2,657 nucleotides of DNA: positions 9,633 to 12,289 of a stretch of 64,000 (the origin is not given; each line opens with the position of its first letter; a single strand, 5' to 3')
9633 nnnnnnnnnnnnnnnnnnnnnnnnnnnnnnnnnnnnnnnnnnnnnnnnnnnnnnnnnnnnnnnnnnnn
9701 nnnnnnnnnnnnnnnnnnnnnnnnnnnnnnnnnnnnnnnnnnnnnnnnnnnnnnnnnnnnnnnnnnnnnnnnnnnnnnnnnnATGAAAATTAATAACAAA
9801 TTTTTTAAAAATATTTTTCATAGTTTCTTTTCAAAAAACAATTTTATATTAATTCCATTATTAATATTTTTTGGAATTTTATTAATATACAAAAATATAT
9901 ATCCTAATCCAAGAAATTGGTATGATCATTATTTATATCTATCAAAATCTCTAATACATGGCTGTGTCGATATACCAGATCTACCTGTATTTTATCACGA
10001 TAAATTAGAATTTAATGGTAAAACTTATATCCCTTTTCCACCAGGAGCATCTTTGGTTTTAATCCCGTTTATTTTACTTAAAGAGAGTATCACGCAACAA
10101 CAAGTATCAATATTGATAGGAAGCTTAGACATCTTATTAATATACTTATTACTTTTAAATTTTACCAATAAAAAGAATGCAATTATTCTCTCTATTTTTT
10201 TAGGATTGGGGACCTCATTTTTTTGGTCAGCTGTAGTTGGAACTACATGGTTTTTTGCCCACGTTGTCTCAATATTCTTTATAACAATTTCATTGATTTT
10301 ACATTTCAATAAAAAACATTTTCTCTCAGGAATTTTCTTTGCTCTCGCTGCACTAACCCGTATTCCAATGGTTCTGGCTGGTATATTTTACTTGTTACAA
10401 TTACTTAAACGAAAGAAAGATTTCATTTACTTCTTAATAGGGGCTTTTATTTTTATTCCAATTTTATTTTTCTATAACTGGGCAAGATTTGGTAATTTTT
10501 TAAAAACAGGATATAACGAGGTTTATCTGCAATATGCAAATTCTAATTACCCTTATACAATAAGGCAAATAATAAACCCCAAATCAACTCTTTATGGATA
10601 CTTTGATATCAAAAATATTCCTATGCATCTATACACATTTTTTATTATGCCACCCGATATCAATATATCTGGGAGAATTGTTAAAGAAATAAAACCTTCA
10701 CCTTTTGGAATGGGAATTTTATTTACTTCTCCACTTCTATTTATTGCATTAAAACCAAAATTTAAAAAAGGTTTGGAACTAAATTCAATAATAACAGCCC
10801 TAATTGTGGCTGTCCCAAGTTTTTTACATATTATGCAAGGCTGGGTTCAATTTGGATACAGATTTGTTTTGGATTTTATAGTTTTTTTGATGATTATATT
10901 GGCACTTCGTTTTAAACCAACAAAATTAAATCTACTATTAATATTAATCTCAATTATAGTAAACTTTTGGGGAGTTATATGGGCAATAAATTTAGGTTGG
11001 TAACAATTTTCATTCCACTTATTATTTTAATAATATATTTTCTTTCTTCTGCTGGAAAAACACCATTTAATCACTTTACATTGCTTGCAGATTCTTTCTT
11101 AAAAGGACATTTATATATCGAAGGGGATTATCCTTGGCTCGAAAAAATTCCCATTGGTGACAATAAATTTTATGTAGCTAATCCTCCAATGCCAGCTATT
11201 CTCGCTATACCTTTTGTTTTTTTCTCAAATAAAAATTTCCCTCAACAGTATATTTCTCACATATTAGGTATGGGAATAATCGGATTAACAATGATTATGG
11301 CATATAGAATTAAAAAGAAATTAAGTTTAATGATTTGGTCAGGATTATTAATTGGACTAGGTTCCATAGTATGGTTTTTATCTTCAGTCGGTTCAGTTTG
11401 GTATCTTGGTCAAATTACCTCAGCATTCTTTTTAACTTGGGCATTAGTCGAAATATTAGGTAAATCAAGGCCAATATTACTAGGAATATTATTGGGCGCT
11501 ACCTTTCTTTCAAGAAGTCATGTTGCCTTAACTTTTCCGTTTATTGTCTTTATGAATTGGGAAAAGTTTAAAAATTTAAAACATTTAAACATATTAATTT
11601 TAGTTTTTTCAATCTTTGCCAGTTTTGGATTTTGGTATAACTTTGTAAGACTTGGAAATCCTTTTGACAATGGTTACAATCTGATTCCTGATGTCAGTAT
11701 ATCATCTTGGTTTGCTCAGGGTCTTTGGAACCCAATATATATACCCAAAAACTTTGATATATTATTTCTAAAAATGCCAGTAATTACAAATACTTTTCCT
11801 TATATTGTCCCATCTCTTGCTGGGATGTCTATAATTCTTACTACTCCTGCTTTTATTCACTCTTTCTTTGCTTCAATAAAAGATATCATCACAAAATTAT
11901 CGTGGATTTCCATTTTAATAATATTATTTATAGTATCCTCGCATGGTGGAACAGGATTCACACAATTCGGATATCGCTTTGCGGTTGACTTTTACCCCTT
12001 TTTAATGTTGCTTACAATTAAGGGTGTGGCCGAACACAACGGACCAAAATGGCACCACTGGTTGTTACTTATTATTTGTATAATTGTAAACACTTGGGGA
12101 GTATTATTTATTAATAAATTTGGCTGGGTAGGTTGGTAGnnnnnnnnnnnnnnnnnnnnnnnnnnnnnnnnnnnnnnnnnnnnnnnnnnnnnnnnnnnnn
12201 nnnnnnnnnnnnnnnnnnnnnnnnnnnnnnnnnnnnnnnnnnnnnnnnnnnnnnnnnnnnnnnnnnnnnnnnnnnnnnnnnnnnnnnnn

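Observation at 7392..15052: Array of five GT-C/PMT-like polytopic glycosyltransferases ending in an LCP ligase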

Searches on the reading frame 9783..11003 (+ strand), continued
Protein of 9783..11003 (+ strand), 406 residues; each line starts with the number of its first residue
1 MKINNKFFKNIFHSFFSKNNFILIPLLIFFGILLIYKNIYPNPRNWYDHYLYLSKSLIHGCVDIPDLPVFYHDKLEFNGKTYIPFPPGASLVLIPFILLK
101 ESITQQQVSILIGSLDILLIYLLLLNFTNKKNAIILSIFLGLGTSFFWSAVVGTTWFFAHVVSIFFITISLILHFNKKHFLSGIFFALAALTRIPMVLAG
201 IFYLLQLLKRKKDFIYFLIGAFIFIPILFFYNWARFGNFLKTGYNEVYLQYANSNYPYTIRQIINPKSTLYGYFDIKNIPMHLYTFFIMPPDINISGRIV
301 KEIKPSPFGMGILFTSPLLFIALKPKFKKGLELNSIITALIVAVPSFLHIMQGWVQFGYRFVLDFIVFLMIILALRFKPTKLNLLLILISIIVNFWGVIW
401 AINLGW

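Call 70: search_protein_families(library=pfam, proteins=[L009:4967-6712:+, L011:5854-7377:-, L012:3960-5084:+, L028:9280-10971:+, L028:10990-11985:+, L028:11888-12937:+, L013:11300-12469:+, L013:12661-13830:+, L013:13875-15026:+], max_evalue=0.01)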
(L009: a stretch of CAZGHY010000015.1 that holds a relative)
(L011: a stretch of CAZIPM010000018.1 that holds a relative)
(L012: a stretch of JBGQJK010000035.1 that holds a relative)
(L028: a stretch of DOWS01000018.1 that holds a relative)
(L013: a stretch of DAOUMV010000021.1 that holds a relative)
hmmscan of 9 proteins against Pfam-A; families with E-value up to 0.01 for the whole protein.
L009:4967-6712:+ (581 aa): 0 families

L011:5854-7377:- (507 aa): 1 family
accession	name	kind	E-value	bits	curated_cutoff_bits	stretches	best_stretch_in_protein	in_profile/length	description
PF13231.12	PMT_2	-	1.8e-06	28.7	26.1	1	89-234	8-155/160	Dolichyl-phosphate-mannose-protein mannosyltransferase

L012:3960-5084:+ (374 aa): 1 family
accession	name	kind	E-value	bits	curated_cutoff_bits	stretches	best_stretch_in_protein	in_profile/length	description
PF04188.19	Mannosyl_trans2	-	8.6e-07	29.1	22.4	1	36-231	55-256/443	Mannosyltransferase (PIG-V)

L028:9280-10971:+ (563 aa): 0 families

L028:10990-11985:+ (331 aa): 2 families
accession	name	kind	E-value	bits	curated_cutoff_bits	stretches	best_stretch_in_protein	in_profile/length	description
PF01715.23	IPPT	-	8.5e-49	166.9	23.6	1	37-291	1-243/243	IPP transferase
PF01745.22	IPT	-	0.0002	21.3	20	1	2-58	1-57/233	Isopentenyl transferase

L028:11888-12937:+ (349 aa): 1 family
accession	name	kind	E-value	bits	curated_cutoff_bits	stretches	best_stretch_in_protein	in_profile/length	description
PF01594.21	AI-2E_transport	-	5.1e-56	190.7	34.3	1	40-343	3-326/327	AI-2E family transporter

L013:11300-12469:+ (389 aa): 1 family
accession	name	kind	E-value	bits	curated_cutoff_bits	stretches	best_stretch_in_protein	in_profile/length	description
PF04188.19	Mannosyl_trans2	-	1.7e-06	28.1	22.4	1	66-216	53-211/443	Mannosyltransferase (PIG-V)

L013:12661-13830:+ (389 aa): 1 family
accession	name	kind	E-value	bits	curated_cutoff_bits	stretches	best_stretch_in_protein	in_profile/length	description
PF07995.17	GSDH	-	4.6e-50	171.2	25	1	52-381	3-327/332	Glucose / Sorbosone dehydrogenase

L013:13875-15026:+ (383 aa): 1 family
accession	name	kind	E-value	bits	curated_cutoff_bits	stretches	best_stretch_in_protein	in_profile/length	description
PF07995.17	GSDH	-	5.3e-52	177.6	25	1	42-371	2-325/332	Glucose / Sorbosone dehydrogenase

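Call 77: search_protein_representatives(alignment_id=A2)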
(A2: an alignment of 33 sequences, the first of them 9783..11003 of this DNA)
Query: 33 sequences, 390 profile positions. Proteins with E-value up to 0.001 (for the whole library): 3729; up to 1e-10: 2112; up to 1e-30: 748. The best 150 are listed.
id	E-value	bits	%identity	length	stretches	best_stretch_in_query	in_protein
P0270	4.8e-159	546.1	-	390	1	4-390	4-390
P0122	6.2e-155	532.6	-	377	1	21-390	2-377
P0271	2.0e-139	481.5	-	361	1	30-389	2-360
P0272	2.7e-110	385.6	-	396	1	7-390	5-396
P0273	7.4e-104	364.4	-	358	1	39-390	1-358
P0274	6.7e-101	354.7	-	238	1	153-390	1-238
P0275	1.1e-99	350.7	-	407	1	13-386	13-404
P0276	9.3e-94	331.2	-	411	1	8-381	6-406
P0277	2.5e-93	329.8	-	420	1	6-383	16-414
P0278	5.1e-93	328.7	-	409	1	10-384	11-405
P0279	2.4e-92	326.5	-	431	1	30-390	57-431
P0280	6.1e-91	321.9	-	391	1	3-390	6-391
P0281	7.6e-88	311.7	-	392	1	10-390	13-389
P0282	1.8e-87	310.5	-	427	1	7-385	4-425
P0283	2.3e-86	306.8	-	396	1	13-383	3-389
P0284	2.2e-77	277.3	-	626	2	13-384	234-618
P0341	7.3e-57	209.7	-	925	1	6-385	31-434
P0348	6.2e-56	206.7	-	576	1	18-384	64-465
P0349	1.4e-55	205.5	-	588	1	6-385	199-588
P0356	7.0e-54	199.9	-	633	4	288-390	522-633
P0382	1.5e-51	192.2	-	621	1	15-386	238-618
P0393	1.3e-50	189.2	-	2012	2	8-387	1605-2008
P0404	1.3e-49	185.8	-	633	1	13-385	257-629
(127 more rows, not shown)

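Call 78: search_protein_families(library=pfam, proteins=[P0393, P0341, P0284, P0349, P0382, P0404, P0356, P0348], max_evalue=0.001)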
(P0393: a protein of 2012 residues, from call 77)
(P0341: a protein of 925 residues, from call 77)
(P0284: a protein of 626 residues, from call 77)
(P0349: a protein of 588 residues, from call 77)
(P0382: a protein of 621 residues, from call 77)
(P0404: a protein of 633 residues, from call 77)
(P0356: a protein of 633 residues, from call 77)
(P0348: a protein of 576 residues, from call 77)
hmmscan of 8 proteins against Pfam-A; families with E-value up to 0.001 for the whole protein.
P0393 (2012 aa): 3 families
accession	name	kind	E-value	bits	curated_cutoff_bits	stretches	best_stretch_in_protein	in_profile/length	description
PF02366.24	PMT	-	3.1e-20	73.2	22.7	1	1006-1129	80-199/245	Dolichyl-phosphate-mannose-protein mannosyltransferase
PF13231.12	PMT_2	-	1.2e-09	39.1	26.1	2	1005-1143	18-145/160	Dolichyl-phosphate-mannose-protein mannosyltransferase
PF16192.10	PMT_4TMC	-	0.0003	20.8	32.4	1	1250-1397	3-170/202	C-terminal four TMM region of protein-O-mannosyltransferase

P0341 (925 aa): 0 families

P0284 (626 aa): 1 family
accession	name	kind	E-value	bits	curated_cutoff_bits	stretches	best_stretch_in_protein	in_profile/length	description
PF09586.16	YfhO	-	8.3e-13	48.1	28.5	1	111-191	754-835/835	Bacterial membrane protein YfhO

P0349 (588 aa): 0 families

P0382 (621 aa): 1 family
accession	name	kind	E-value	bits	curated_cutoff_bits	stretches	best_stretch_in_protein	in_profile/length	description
PF02018.23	CBM_4_9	-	3.4e-06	27.9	25.9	1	27-152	3-125/136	Carbohydrate binding domain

P0404 (633 aa): 1 family
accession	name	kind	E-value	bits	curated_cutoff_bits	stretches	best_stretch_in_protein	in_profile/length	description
PF02018.23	CBM_4_9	-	4.3e-05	24.3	25.9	1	38-117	2-74/136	Carbohydrate binding domain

P0356 (633 aa): 0 families

P0348 (576 aa): 0 families

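Call 80: list_cluster_members(proteins=[P0393, P0341])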
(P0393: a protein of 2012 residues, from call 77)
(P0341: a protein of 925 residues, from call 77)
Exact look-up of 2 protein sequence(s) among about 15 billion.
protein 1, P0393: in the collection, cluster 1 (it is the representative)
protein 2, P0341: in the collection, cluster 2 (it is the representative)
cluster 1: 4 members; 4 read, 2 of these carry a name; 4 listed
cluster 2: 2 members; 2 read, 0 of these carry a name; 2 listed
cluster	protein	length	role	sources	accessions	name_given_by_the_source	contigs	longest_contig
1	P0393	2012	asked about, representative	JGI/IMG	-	4-amino-4-deoxy-L-arabinose transferase-like glycosyltransferase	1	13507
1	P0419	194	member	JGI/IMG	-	hypothetical protein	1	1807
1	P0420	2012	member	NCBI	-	-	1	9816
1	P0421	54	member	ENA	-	-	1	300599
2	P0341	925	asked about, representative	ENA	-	-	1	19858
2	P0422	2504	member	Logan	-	-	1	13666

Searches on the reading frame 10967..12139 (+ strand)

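Call 3: search_protein_families(library=pfam, proteins=[window:10967-12139:+], max_evalue=0.01)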
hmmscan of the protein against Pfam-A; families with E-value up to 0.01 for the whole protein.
window:10967-12139:+ (390 aa): 0 families

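Call 4: search_protein_families(library=ncbifam, proteins=[window:10967-12139:+], max_evalue=0.01)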
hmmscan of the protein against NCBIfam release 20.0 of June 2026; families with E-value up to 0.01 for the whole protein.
window:10967-12139:+ (390 aa): 1 family
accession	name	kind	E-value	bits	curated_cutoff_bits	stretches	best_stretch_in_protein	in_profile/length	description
NF047440.1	LA3751_2_3_fam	subfamily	2e-05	23.6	200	1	50-381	62-384/460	LA_3751/LA_3752 family putative glycosyltransferase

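Call 47: search_protein_families(library=pfam, proteins=[window:10967-12139:+], max_evalue=10)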
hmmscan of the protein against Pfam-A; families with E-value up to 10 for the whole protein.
window:10967-12139:+ (390 aa): 0 families
